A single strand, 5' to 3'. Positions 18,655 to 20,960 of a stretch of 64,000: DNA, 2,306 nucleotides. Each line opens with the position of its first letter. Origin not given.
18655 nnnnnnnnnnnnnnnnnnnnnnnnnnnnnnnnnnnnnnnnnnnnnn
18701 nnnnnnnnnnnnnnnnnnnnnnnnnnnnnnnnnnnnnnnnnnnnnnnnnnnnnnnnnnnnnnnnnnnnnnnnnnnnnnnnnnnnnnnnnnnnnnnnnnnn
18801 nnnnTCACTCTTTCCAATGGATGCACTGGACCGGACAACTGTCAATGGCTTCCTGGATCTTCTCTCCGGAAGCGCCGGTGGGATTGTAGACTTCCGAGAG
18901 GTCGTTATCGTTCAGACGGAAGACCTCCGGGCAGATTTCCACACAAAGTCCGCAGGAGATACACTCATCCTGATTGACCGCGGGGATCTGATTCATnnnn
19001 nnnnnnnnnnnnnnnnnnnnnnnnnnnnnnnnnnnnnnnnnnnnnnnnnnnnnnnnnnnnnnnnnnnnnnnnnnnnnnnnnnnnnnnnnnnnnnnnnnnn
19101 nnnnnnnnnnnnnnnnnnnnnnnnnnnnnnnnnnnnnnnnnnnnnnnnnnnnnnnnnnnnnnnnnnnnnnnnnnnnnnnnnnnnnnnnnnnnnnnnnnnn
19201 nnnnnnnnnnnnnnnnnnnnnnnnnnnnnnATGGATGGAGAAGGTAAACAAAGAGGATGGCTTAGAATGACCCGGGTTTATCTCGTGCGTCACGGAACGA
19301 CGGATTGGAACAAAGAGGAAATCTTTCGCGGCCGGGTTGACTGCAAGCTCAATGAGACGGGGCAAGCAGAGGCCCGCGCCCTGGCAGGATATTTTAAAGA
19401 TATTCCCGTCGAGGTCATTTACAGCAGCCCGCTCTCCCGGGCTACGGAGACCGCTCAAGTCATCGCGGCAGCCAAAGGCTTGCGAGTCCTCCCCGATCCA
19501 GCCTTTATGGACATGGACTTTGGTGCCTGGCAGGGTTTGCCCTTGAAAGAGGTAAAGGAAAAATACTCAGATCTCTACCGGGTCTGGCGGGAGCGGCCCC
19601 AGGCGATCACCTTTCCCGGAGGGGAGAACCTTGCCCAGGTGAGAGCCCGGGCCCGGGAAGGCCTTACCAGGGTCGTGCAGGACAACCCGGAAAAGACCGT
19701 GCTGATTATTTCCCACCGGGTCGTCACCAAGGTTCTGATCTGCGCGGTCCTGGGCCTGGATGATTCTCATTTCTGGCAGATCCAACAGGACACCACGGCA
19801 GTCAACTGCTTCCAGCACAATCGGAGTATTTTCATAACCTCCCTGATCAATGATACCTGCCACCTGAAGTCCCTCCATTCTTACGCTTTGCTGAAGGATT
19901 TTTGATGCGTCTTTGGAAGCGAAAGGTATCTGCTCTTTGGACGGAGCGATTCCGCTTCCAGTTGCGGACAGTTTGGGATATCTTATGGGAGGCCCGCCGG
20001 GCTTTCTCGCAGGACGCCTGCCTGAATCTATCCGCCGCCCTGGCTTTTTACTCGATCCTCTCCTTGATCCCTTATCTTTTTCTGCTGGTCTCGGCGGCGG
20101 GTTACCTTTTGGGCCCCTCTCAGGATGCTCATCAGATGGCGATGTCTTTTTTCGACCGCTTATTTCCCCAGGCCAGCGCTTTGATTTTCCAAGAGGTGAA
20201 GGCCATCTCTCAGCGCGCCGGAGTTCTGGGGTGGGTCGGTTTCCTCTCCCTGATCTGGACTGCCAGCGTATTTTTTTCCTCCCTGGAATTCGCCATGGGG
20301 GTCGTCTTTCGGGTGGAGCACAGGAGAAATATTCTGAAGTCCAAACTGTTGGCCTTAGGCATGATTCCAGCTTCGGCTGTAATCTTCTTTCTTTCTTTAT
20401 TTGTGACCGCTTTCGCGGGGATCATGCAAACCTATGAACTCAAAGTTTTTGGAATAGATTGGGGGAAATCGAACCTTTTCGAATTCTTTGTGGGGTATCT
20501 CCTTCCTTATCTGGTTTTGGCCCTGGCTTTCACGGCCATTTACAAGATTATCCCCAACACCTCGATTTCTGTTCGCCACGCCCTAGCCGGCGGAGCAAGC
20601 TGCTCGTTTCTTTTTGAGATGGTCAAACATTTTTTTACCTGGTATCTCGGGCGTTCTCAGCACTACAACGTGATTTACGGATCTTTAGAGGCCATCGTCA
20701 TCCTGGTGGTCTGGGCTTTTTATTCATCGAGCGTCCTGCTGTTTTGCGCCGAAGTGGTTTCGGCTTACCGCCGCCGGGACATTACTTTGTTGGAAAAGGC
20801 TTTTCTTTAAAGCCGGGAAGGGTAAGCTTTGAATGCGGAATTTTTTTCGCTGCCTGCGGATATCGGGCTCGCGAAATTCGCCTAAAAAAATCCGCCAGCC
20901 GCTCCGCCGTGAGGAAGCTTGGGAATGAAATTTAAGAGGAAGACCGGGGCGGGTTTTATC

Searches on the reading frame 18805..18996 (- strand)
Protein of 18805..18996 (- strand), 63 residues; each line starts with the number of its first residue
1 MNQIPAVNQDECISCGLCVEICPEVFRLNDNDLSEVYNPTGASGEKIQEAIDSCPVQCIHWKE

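Call 73: search_protein_families(library=pfam, proteins=[window:18805-18996:-], max_evalue=0.00001)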
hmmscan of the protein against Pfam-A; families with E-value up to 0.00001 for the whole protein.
window:18805-18996:- (63 aa): 6 families
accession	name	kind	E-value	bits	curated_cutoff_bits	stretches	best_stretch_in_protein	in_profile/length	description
PF13370.11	Fer4_13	-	3.1e-17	63.4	24.5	1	7-61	1-58/58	4Fe-4S single cluster domain of Ferredoxin I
PF13459.11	Fer4_15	-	2.4e-13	51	22.4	1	7-61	3-66/66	4Fe-4S single cluster domain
PF00037.32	Fer4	-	2.9e-07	30.5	21.1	1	6-24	2-20/24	4Fe-4S binding domain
PF12800.12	Fer4_4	-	3.6e-06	27.3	24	0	10-23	2-15/17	4Fe-4S binding domain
PF12797.12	Fer4_2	-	5.4e-06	26.5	24.5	1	4-24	2-22/22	4Fe-4S binding domain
PF14697.11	Fer4_21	-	9.8e-06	26.1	35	0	4-23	33-52/59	4Fe-4S dicluster domain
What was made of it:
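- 18805..18996 (-): 63-aa single-cluster ferredoxin, the first gene of the co-directional cluster Fd-M16-M16-X. Pfam Fer4_13 at 3e-17 (call 73).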

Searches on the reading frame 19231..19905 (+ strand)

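Call 73: search_protein_families(library=pfam, proteins=[window:19231-19905:+], max_evalue=0.00001)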
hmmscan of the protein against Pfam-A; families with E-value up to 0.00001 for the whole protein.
window:19231-19905:+ (224 aa): 1 family
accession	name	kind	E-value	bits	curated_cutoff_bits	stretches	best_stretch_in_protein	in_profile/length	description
PF00300.27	His_Phos_1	-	9.7e-61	205.3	21.7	1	16-208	1-193/194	Histidine phosphatase superfamily (branch 1)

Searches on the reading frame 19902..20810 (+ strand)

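Call 73: search_protein_families(library=pfam, proteins=[window:19902-20810:+], max_evalue=0.00001)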
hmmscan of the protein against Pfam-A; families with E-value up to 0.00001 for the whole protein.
window:19902-20810:+ (302 aa): 1 family
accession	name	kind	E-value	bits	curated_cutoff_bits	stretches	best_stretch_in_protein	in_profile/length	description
PF03631.20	Virul_fac_BrkB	-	1.7e-50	172.5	33.7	1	37-292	2-258/259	Virulence factor BrkB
